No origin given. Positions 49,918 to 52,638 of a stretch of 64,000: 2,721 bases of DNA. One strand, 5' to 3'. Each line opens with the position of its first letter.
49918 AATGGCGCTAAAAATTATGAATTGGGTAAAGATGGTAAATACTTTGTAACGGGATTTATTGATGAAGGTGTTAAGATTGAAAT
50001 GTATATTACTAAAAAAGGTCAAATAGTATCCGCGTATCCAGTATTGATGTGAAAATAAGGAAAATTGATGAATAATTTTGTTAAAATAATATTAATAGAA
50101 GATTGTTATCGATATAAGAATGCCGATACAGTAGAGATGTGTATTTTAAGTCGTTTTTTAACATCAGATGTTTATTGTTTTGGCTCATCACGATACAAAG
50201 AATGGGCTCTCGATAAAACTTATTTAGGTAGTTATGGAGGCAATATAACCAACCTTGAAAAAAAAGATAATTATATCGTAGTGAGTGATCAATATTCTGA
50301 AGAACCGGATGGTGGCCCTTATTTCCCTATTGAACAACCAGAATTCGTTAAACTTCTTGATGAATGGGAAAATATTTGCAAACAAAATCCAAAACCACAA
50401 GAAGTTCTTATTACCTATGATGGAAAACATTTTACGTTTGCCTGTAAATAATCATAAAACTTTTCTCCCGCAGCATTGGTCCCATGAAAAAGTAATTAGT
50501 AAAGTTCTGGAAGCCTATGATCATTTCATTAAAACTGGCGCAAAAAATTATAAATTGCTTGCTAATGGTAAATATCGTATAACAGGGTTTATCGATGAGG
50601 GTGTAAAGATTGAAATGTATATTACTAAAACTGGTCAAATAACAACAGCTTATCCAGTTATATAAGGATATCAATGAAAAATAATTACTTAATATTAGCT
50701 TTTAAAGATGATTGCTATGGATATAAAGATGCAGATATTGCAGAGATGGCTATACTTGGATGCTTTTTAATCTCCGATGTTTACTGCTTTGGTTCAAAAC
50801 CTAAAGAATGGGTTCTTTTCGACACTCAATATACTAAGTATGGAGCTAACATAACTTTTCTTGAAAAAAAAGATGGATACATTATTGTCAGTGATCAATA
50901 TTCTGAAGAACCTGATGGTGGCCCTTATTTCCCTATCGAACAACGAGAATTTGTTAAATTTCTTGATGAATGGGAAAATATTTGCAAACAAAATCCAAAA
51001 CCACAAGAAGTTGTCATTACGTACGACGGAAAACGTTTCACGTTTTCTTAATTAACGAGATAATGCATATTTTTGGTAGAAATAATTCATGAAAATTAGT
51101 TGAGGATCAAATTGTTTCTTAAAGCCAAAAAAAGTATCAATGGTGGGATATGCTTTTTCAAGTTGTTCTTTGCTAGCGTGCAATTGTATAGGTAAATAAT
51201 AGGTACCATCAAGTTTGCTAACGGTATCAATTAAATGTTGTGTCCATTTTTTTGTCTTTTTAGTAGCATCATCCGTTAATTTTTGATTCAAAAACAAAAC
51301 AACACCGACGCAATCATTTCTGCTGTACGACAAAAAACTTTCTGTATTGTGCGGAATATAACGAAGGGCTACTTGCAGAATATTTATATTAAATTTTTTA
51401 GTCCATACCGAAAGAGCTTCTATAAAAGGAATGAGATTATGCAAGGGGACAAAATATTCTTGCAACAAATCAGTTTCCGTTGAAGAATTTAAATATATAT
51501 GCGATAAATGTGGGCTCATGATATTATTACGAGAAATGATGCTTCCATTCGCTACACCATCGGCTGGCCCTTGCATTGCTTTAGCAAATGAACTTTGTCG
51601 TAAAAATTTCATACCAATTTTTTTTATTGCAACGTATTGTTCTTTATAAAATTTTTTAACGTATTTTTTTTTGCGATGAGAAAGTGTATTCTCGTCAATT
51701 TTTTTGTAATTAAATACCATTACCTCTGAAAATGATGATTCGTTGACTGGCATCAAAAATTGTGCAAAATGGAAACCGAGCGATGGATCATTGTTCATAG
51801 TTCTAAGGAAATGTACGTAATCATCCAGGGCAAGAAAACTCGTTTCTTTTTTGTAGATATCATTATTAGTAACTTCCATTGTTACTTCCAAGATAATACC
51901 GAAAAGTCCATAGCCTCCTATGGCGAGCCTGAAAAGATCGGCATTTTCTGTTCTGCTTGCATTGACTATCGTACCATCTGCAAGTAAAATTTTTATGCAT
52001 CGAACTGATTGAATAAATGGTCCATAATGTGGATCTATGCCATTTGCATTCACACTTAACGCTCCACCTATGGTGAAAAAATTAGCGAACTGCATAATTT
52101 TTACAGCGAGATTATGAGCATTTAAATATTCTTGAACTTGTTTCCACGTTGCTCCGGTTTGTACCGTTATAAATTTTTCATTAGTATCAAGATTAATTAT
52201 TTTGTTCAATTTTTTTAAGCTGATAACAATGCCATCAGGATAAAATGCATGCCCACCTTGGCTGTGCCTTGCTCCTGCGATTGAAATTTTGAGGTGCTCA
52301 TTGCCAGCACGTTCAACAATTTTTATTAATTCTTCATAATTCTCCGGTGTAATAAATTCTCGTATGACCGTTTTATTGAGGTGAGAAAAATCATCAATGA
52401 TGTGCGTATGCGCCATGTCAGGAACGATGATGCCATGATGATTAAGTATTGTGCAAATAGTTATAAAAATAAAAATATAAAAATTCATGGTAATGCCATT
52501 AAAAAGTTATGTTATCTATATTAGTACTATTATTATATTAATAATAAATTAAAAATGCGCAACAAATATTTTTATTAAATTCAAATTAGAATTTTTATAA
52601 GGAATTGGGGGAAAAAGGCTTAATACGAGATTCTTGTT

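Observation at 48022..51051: Polymorphic toxin locus: secreted EndoU-like RNase toxin, immunity gene, orphan toxin fragment and second immunity paralog, with no recognisable delivery module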

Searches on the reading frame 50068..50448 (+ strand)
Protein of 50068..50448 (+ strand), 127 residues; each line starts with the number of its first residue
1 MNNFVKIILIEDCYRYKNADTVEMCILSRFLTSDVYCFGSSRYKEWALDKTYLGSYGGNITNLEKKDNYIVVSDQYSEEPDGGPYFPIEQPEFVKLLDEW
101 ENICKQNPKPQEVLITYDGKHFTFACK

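Call 3: search_protein_families(library=pfam, proteins=[window:50068-50448:+], max_evalue=1)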
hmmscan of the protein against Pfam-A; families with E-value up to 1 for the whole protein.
window:50068-50448:+ (127 aa): 1 family
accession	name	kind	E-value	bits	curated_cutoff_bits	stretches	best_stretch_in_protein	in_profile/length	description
PF17317.7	MFA1_2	-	0.077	13.2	25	1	63-71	14-22/34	Mating hormone A-factor 1&2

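Call 4: search_protein_families(library=ncbifam, proteins=[window:50068-50448:+], max_evalue=1)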
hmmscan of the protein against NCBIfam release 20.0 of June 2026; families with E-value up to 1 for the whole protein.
window:50068-50448:+ (127 aa): 0 families

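Call 11: list_cluster_members(proteins=[P0001, P0002, window:50068-50448:+, window:50065-50448:+, window:50674-51048:+, window:51055-52488:-, window:52640-54031:-])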
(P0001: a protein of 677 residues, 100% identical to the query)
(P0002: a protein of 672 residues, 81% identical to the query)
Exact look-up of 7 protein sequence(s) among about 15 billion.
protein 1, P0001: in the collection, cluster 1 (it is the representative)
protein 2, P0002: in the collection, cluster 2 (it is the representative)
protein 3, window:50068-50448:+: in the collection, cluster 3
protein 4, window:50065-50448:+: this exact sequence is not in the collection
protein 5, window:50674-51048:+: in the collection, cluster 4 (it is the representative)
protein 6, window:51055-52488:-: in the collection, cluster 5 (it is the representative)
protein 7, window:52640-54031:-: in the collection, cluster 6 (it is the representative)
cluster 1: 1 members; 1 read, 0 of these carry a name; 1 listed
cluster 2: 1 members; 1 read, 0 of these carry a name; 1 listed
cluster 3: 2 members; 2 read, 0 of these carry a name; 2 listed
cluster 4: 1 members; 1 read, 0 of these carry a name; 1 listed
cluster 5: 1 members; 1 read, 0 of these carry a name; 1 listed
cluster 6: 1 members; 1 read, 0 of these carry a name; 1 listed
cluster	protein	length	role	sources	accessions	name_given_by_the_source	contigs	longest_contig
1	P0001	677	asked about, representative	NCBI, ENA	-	-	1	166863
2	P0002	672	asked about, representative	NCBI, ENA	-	-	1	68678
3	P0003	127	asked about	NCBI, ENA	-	-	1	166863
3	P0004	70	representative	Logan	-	-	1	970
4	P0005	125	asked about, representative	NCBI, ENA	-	-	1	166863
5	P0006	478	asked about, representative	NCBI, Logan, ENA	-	-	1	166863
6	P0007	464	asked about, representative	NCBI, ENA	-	-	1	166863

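Call 13: find_homologous_proteins(query=window:50068-50448:+, max_evalue=0.01)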
Query window:50068-50448:+ (127 aa): 9 proteins with E <= 0.01 among 10 candidates.
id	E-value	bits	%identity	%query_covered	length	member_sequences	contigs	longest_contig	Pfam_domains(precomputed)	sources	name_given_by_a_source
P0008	2.2e-62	227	84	94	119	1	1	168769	-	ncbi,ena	-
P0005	1.2e-52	196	72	98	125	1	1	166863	-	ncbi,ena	-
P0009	4.1e-46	174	67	100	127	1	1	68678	-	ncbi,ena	-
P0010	7.0e-45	171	78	83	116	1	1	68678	-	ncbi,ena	-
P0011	4.0e-39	152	78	69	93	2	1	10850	-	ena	-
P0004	6.0e-37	145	100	52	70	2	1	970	-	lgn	-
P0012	2.6e-35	140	58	96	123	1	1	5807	-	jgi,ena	-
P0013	3.1e-22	97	48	82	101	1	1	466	-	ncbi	-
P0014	2.3e-18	85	41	87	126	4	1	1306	-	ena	-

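Call 14: find_encoding_contigs(protein=P0008, flank=10000, max_places=3)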
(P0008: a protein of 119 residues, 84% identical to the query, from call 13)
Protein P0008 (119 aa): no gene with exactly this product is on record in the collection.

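Call 15: find_encoding_contigs(protein=P0009, flank=10000, max_places=3)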
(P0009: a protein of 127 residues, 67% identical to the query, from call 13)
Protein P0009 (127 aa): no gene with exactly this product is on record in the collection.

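Call 16: find_encoding_contigs(protein=P0012, flank=10000, max_places=3)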
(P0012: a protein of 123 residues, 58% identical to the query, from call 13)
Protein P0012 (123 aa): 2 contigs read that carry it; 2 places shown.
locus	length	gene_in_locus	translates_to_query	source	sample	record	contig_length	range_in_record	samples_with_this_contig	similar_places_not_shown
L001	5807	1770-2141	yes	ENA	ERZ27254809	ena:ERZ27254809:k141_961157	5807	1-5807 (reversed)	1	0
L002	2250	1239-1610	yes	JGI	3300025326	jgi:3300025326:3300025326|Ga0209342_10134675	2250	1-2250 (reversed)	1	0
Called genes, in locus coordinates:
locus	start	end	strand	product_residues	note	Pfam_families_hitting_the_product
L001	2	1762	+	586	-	?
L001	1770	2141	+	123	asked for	-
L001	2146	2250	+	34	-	-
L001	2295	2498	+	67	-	PF28101:CdiI-like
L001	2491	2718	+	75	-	-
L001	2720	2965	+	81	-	PF14436:EndoU_bacteria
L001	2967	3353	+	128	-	-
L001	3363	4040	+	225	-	PF24575:TPR_Slam (faint), PF00515:TPR_1 (faint), PF07719:TPR_2 (faint), PF13428:TPR_14 (faint), PF21033:RMD1-3 (faint), PF23914:TPR_CcmH_CycH (faint), PF13414:TPR_11 (faint), PF14559:TPR_19 (weak)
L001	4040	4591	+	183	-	-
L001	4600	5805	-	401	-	?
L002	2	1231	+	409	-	?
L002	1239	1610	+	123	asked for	-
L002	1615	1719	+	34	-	-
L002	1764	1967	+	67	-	PF28101:CdiI-like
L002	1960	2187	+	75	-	-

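Call 46: search_protein_families(library=pfam, alignment_id=A6, max_evalue=1)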
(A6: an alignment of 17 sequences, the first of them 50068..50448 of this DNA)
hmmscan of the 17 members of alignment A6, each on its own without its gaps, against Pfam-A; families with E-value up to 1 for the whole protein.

A. member 1, window:50068-50448:+ (127 aa): 1 family
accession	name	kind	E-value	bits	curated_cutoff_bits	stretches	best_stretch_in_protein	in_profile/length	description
PF17317.7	MFA1_2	-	0.077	13.2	25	1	63-71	14-22/34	Mating hormone A-factor 1&2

B. families by the number of members that match (of 17 scanned): 11 families
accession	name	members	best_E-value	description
PF17783.7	CvfB_WH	2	0.019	CvfB-like winged helix domain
PF08306.17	Glyco_hydro_98M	2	0.021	Glycosyl hydrolase family 98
PF20731.2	RE_NgoFVII_C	2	0.05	NgoFVII C-terminal B3-like DNA-binding domain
PF17317.7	MFA1_2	2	0.077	Mating hormone A-factor 1&2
PF02209.24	VHP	1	0.011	Villin headpiece domain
PF09204.15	Colicin_immun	1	0.046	Bacterial self-protective colicin-like immunity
PF22411.1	Mre11_2nd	1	0.073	Mre11 nuclease, second domain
PF06677.18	Auto_anti-p27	1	0.084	Sjogren's syndrome/scleroderma autoantigen 1 (Autoantigen p27)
PF04945.19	YHS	1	0.091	YHS domain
PF12562.13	Pox_I6_C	1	0.11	Poxvirus telomere-binding protein I6, C-terminal domain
PF06382.17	Protamine_like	1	0.17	Protamine and protamine like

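Call 47: find_homologous_proteins(query=A6, max_evalue=0.001)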
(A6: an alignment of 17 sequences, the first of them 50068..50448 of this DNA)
Query A6 (17 sequences) (127 aa, profile of the alignment): 68 proteins with E <= 0.001 among 1261 candidates.
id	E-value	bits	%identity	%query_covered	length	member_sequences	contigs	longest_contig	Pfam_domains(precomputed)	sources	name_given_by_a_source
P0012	6.3e-49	183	58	96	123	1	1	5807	-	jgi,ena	-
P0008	7.6e-49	183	84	94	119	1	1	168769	-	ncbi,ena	-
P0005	1.5e-45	172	72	98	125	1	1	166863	-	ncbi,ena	-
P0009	6.0e-45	170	67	100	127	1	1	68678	-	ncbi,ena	-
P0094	2.3e-42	162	42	94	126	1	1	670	-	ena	-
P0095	2.7e-41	158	41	98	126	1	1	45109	-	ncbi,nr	ncbi:MAG TPA: hypothetical protein VLB80_03340 [Candidatus Babeliales bacterium]|nr:hypothetical pro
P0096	7.6e-41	157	39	98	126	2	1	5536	-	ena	-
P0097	6.7e-40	154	39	98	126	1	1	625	-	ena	-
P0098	8.5e-40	153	37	98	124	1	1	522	-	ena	-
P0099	3.4e-39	152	38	98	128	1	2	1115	-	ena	-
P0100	7.5e-39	150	40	98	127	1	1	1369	-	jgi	jgi:hypothetical protein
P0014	1.0e-38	150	41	87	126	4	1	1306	-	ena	-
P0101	1.0e-38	150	43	98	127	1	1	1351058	-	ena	-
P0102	1.3e-38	150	38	98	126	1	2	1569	-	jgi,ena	-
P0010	2.7e-38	149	78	83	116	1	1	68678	-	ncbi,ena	-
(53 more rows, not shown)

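Call 58: predict_structure(alignment_id=A7)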
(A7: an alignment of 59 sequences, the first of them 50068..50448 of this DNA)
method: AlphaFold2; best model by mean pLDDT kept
length: 127 residues; sequences in the alignment: 59
mean_pLDDT: 93.6   pTM: 0.87
mean pLDDT of the five models: 93.6, 93.5, 93.0, 92.5, 92.5
residues with pLDDT >= 90: 107; 70-90: 18; 50-70: 2; < 50: 0
segments of 3 or more residues with pLDDT < 50: none
pLDDT, mean of each block of 10 residues (from residue 1): 94 96 96 94 93 86 94 87 88 98 96 97 97
secondary structure, 60 per line:
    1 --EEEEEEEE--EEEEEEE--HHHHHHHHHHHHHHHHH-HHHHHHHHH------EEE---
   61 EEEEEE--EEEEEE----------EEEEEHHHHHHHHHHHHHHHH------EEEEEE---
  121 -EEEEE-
elements in order: E3-10 E13-19 H22-38 H40-48 E55-57 E61-66 E69-74 E85-89 H90-105 E112-117 E122-126

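Call 68: search_solved_structures(query=A7, max_evalue=10, show_alignments=2)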
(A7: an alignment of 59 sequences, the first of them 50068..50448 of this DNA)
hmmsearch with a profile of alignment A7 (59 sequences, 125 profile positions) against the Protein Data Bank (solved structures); distinct sequences matched with E-value up to 10: 1.
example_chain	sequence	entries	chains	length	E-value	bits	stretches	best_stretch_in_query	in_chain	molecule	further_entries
6ha7_C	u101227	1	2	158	1.1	12.3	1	62-105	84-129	Mesencephalic astrocyte-derived neurotrophic factor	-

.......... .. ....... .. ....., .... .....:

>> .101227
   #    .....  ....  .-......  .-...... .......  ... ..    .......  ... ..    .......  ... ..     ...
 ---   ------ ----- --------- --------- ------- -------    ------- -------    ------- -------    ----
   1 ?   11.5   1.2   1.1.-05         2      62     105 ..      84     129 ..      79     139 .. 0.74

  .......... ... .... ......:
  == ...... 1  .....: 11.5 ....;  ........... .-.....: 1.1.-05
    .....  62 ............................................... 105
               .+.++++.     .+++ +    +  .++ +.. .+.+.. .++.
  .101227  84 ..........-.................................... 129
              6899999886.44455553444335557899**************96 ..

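Call 96: search_protein_families(library=padloc, proteins=[window:50068-50448:+], max_evalue=0.1)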
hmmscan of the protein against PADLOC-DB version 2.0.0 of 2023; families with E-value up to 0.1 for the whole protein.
window:50068-50448:+ (127 aa): 0 families

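Call 97: search_protein_families(library=phrogs, proteins=[window:50068-50448:+], max_evalue=0.1)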
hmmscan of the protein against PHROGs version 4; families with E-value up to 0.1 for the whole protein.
window:50068-50448:+ (127 aa): 0 families

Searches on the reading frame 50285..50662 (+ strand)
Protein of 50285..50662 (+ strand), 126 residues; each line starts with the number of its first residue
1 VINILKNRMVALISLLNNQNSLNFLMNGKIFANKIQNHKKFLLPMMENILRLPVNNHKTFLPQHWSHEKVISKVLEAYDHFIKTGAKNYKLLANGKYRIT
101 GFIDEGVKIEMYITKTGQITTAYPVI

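Call 3: search_protein_families(library=pfam, proteins=[window:50285-50662:+], max_evalue=1)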
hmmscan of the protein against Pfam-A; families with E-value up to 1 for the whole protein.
window:50285-50662:+ (126 aa): 1 family
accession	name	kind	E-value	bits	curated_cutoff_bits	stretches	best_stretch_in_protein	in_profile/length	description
PF14436.11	EndoU_bacteria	-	1.4e-09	38.8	25.3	1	56-125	66-128/129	Bacterial EndoU nuclease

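Call 4: search_protein_families(library=ncbifam, proteins=[window:50285-50662:+], max_evalue=1)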
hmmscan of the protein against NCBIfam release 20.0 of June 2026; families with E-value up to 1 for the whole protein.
window:50285-50662:+ (126 aa): 0 families

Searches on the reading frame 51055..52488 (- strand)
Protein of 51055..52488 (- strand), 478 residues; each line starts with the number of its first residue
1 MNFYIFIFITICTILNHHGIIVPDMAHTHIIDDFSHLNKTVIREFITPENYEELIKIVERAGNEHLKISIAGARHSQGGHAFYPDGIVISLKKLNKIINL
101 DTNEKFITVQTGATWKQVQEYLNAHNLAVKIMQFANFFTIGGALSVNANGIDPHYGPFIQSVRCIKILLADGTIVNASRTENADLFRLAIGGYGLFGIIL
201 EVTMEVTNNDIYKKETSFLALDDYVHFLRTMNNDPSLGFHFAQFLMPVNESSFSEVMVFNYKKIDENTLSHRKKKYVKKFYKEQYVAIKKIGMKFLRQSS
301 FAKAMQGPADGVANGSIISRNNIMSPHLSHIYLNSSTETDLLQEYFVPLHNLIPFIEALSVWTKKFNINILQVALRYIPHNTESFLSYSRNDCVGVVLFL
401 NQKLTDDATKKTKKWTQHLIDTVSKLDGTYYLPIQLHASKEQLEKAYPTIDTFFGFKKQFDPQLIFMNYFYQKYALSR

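Call 3: search_protein_families(library=pfam, proteins=[window:51055-52488:-], max_evalue=1)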
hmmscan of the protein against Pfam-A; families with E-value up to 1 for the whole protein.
window:51055-52488:- (478 aa): 3 families
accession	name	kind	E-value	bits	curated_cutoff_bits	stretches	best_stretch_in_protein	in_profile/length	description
PF01565.28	FAD_binding_4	-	1.1e-27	96.9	26.4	1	45-177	4-138/139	FAD binding domain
PF04030.19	ALO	-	8e-06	26.2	23.1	1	341-473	126-257/258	D-arabinono-1,4-lactone oxidase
PF01507.26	PAPS_reduct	-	0.086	13.3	22.5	1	96-144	120-171/175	Phosphoadenosine phosphosulfate reductase domain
